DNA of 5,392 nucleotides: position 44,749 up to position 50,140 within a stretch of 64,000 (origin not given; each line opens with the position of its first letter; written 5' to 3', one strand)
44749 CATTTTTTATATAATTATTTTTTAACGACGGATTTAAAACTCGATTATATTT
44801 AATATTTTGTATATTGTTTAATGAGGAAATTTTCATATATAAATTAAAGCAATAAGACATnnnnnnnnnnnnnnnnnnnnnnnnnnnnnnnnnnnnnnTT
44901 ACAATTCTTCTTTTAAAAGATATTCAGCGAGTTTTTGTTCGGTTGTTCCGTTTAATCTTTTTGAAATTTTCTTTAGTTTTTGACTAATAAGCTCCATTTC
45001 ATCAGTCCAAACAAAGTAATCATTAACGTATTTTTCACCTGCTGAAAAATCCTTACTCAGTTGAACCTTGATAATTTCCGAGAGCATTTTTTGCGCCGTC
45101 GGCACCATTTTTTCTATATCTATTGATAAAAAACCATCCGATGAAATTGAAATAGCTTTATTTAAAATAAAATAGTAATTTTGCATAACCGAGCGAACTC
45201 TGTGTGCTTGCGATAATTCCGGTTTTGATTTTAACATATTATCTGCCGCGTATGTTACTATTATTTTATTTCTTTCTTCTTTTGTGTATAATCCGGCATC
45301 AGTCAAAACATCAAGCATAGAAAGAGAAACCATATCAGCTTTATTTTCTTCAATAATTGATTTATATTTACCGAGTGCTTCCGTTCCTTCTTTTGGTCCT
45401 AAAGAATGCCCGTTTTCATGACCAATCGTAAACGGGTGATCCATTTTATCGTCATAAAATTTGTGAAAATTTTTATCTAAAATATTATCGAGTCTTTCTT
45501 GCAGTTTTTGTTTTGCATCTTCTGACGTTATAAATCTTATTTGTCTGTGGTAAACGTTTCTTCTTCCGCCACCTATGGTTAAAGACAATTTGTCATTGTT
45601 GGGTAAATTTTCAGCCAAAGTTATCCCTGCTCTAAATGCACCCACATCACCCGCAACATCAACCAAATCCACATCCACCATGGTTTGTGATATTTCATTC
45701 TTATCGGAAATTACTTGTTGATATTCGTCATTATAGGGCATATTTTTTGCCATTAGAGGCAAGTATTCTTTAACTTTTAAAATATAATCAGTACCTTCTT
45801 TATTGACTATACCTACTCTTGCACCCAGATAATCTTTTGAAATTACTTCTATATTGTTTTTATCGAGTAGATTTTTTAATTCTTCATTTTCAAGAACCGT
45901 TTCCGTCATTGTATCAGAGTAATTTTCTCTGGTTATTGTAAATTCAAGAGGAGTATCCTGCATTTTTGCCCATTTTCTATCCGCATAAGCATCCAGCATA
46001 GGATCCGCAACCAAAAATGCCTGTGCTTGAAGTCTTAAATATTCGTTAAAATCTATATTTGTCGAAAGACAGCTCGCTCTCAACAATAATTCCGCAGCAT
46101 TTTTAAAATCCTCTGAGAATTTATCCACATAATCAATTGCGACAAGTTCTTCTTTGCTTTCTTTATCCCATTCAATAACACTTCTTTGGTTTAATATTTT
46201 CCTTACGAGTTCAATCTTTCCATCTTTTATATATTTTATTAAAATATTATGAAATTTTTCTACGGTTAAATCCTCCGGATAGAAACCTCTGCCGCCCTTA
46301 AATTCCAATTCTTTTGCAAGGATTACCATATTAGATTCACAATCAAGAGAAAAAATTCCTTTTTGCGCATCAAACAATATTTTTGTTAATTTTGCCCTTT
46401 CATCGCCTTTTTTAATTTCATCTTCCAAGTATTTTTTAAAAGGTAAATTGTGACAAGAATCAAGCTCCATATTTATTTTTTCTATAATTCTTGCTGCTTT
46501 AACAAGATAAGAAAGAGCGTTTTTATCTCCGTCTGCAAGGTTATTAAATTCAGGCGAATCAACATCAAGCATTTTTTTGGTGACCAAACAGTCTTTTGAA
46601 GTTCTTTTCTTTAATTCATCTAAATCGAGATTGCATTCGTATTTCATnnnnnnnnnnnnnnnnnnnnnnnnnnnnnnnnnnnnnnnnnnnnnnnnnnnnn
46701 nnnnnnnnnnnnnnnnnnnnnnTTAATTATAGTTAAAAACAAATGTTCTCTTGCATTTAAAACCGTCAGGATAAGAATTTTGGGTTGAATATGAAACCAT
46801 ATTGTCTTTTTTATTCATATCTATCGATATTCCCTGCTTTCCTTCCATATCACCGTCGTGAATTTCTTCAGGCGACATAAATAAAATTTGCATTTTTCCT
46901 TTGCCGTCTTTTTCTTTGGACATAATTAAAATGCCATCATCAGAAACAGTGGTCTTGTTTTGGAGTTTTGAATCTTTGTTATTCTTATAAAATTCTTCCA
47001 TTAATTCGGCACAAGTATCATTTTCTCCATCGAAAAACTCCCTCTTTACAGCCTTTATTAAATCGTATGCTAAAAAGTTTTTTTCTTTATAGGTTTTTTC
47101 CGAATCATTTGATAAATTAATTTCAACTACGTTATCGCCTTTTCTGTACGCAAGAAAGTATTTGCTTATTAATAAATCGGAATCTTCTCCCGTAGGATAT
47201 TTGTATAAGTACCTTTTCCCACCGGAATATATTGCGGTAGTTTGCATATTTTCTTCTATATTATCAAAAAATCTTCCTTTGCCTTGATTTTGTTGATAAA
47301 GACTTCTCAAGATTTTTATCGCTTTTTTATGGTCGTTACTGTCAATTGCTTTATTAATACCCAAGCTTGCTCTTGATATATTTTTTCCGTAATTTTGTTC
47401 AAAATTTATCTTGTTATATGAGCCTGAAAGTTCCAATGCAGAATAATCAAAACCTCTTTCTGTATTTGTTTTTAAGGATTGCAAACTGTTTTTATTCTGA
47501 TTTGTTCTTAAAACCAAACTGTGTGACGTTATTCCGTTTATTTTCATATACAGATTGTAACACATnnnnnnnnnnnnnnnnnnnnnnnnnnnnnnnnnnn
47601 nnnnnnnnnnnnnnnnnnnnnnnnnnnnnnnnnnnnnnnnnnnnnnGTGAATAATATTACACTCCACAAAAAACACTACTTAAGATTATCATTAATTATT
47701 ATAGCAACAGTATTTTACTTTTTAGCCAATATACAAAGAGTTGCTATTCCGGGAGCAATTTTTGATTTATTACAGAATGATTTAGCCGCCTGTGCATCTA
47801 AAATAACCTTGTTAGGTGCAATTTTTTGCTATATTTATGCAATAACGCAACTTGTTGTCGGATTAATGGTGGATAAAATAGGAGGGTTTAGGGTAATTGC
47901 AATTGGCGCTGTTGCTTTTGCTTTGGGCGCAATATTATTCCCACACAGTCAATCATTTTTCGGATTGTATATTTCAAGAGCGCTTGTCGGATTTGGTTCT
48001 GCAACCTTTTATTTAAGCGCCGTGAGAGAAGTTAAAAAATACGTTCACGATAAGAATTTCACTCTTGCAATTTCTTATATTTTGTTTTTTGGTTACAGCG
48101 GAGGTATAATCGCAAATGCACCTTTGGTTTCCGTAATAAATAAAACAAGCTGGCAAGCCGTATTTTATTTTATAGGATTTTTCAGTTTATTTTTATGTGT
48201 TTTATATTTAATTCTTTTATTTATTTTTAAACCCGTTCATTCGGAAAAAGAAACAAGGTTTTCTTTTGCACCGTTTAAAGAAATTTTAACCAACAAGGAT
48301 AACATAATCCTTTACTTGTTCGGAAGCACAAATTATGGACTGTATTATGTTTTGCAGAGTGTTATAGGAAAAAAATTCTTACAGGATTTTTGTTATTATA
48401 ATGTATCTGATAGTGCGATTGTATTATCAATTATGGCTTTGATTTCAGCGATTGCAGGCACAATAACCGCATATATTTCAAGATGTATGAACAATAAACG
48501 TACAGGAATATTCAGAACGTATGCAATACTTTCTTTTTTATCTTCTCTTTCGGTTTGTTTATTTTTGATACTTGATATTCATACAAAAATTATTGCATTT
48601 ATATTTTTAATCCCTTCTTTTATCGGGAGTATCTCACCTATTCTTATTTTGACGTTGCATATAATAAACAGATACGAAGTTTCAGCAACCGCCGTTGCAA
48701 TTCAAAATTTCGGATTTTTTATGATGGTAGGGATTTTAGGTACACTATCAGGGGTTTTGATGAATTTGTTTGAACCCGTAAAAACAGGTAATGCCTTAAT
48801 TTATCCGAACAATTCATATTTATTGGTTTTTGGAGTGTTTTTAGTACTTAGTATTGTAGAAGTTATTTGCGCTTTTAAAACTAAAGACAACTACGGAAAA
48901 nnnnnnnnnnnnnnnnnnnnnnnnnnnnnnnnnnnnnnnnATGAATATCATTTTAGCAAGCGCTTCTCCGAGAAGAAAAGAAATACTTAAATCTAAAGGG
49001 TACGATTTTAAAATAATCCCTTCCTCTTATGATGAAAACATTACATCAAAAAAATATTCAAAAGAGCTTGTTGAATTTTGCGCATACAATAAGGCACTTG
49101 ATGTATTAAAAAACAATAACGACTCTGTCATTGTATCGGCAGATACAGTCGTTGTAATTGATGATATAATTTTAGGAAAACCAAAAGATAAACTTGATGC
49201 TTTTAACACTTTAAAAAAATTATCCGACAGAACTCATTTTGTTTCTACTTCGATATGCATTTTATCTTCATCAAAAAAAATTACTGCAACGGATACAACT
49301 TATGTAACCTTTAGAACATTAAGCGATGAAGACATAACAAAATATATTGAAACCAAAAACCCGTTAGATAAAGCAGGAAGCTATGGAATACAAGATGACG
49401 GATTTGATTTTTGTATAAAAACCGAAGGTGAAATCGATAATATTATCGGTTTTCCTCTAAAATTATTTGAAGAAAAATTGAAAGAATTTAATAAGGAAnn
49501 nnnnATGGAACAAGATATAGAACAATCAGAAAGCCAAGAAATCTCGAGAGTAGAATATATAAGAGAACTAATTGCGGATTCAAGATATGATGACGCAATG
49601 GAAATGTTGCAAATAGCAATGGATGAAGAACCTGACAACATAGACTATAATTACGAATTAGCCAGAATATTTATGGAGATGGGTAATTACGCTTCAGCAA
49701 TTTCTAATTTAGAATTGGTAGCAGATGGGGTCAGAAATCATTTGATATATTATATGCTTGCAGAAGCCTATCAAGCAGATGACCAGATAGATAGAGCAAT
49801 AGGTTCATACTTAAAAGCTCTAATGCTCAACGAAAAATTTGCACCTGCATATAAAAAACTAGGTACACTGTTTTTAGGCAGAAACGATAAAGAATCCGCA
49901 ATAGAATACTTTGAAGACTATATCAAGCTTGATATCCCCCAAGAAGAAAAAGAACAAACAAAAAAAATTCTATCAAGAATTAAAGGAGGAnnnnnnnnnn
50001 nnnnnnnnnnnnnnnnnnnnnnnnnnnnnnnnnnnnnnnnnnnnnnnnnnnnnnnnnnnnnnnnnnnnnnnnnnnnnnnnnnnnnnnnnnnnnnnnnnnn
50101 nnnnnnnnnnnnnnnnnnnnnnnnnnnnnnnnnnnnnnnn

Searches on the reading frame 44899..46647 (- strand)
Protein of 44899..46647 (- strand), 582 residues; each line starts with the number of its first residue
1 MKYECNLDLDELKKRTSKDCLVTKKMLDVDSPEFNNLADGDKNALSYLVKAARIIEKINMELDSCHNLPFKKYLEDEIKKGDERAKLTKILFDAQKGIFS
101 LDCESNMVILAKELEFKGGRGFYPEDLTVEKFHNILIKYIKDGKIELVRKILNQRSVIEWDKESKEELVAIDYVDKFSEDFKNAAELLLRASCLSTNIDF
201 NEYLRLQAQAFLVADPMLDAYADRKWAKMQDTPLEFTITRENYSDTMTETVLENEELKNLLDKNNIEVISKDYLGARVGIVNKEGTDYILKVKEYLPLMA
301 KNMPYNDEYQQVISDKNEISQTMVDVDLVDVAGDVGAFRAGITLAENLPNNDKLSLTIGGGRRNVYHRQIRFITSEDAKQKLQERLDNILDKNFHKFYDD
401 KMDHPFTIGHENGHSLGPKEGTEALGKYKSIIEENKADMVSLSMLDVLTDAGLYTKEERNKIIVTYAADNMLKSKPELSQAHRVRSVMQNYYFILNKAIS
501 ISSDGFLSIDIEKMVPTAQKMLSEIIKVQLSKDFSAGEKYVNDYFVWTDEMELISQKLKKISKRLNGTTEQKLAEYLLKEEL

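Call 36: search_protein_families(library=pfam, proteins=[window:44899-46647:-], max_evalue=0.00001)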
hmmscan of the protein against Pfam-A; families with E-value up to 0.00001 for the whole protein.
window:44899-46647:- (582 aa): 0 families

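Call 52: search_protein_families(library=padloc, proteins=[window:44899-46647:-], max_evalue=0.01)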
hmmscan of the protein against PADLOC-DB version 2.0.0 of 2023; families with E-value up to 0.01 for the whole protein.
window:44899-46647:- (582 aa): 0 families

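Call 77: search_protein_families(library=ncbifam, proteins=[window:44899-46647:-], max_evalue=0.01)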
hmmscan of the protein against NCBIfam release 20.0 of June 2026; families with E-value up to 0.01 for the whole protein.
window:44899-46647:- (582 aa): 0 families

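Call 83: search_protein_families(library=pfam, proteins=[window:44899-46647:-], max_evalue=0.01)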
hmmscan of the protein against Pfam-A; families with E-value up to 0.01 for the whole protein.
window:44899-46647:- (582 aa): 0 families

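Call 88: search_solved_structures(query=window:44899-46647:-, max_evalue=1, show_alignments=1)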
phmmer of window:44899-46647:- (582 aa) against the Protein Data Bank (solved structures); distinct sequences matched with E-value up to 1: 2.
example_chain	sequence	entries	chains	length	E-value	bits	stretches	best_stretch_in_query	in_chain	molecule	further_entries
6eom_A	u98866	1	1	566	3.6e-17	65.7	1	43-561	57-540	MutT/NUDIX family protein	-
5zum_A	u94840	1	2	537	1.9e-12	50.1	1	339-562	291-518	dipeptidyl-peptidase III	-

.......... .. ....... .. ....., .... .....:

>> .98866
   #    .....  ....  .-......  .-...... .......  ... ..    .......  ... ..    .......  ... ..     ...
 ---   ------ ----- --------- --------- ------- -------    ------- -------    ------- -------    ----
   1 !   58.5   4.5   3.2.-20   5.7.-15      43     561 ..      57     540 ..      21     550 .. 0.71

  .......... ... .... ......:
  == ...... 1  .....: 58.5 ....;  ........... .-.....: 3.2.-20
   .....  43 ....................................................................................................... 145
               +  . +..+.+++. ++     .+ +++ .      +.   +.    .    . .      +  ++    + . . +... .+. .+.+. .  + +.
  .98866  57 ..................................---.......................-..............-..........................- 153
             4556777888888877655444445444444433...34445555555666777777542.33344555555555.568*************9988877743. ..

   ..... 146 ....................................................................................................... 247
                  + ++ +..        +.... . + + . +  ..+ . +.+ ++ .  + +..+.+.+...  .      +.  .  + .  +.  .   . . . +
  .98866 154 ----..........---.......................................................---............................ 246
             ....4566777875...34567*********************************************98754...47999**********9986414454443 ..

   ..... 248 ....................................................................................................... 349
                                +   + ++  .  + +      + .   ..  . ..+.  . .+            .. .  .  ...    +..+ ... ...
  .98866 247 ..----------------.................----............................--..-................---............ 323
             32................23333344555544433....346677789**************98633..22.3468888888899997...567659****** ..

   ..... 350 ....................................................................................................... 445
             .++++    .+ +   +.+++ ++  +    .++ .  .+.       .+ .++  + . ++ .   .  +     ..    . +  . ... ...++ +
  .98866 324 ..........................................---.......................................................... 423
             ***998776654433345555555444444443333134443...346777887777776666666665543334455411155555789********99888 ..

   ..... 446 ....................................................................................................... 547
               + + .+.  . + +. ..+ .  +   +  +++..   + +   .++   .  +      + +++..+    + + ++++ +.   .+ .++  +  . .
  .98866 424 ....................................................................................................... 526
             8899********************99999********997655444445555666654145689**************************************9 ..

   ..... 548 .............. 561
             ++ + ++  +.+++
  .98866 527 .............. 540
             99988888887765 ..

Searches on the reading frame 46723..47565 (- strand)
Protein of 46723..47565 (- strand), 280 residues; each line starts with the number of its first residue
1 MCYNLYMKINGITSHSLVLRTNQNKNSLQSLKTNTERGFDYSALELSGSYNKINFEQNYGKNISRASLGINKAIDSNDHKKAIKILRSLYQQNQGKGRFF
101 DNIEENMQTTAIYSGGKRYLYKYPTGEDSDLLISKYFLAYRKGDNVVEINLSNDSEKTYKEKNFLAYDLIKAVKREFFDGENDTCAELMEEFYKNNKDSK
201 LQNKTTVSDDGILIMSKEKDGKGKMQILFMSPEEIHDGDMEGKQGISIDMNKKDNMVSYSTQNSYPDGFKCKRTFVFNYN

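Call 68: search_protein_families(library=pfam, proteins=[window:46723-47565:-], max_evalue=0.00001)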
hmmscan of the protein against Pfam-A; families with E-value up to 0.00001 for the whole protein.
window:46723-47565:- (280 aa): 0 families

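Call 77: search_protein_families(library=ncbifam, proteins=[window:46723-47565:-], max_evalue=0.01)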
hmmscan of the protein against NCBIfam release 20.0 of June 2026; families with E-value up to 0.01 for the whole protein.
window:46723-47565:- (280 aa): 0 families

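Call 83: search_protein_families(library=pfam, proteins=[window:46726-47547:-], max_evalue=0.01)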
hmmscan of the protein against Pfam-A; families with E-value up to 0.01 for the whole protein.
seq(274 aa): 1 family
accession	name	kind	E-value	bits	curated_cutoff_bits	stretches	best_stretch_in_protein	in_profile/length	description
PF17210.9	SdrD_B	-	0.0059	17.2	29.7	0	5-76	23-91/112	SdrD B-like domain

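Call 90: search_solved_structures(query=window:46723-47565:-, max_evalue=1)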
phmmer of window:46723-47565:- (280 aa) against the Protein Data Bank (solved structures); distinct sequences matched with E-value up to 1: 0.

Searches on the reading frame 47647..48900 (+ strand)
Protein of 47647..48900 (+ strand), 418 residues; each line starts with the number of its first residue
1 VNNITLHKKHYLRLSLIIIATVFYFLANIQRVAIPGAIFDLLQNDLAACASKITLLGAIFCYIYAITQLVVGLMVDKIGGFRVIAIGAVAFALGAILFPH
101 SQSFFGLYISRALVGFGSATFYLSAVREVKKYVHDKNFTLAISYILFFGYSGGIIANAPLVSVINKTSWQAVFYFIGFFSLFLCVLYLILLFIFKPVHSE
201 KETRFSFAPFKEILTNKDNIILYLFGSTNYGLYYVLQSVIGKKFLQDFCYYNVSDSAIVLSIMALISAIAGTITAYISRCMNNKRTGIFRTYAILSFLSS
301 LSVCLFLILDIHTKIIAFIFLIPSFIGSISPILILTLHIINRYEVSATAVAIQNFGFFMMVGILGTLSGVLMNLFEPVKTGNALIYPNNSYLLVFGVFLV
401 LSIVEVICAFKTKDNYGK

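Call 68: search_protein_families(library=pfam, proteins=[window:47647-48900:+], max_evalue=0.00001)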
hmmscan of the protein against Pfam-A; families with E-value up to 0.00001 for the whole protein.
window:47647-48900:+ (418 aa): 1 family
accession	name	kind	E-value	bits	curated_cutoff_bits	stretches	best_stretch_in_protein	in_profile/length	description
PF07690.21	MFS_1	-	3.7e-29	102.2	33.4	1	24-365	5-346/347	Major Facilitator Superfamily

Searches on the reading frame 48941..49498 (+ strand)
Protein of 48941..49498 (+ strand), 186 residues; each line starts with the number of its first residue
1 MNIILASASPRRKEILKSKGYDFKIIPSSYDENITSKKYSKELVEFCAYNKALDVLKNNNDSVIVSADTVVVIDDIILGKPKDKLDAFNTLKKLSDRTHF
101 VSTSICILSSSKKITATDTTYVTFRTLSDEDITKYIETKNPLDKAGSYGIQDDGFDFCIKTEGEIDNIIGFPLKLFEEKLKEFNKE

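Call 68: search_protein_families(library=pfam, proteins=[window:48941-49498:+], max_evalue=0.00001)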
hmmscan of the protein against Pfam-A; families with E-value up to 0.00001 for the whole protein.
window:48941-49498:+ (186 aa): 1 family
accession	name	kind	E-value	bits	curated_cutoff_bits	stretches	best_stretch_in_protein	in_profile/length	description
PF02545.19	Maf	-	8.2e-54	182.6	27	1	2-183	1-187/187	Maf-like protein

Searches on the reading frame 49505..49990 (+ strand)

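Call 68: search_protein_families(library=pfam, proteins=[window:49505-49990:+], max_evalue=0.00001)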
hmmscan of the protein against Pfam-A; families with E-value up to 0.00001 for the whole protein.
window:49505-49990:+ (162 aa): 12 families
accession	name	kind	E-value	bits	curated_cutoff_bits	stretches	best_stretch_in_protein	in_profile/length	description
PF07719.23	TPR_2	-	9.4e-12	44.5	27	0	81-111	3-33/34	Tetratricopeptide repeat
PF14559.12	TPR_19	-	1.4e-11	45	25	1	22-79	1-58/68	Tetratricopeptide repeat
PF13432.12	TPR_16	-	3.1e-10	40.8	32.7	0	83-143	1-61/65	Tetratricopeptide repeat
PF00515.34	TPR_1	-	4e-10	39.5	27.8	0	81-112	3-34/34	Tetratricopeptide repeat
PF13181.12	TPR_8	-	8e-10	38.5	25.7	0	81-111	3-33/34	Tetratricopeptide repeat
PF13431.12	TPR_17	-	1.2e-08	35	24.4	0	38-66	5-33/34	Tetratricopeptide repeat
PF13428.12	TPR_14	-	1.5e-08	34.9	23.5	0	17-55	6-44/44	Tetratricopeptide repeat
PF13176.12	TPR_7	-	1.6e-08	34.4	27.9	0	83-107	3-29/36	Tetratricopeptide repeat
PF13414.12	TPR_11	-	1.1e-07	31.8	26.8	0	93-123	8-38/42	TPR repeat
PF13424.12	TPR_12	-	2.2e-07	31.4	30.1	0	81-142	5-74/77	Tetratricopeptide repeat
PF13371.12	TPR_9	-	4.1e-07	30.4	35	0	23-71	6-54/73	Tetratricopeptide repeat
PF13174.12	TPR_6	-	7.6e-07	29.8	26.3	0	118-141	5-28/33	Tetratricopeptide repeat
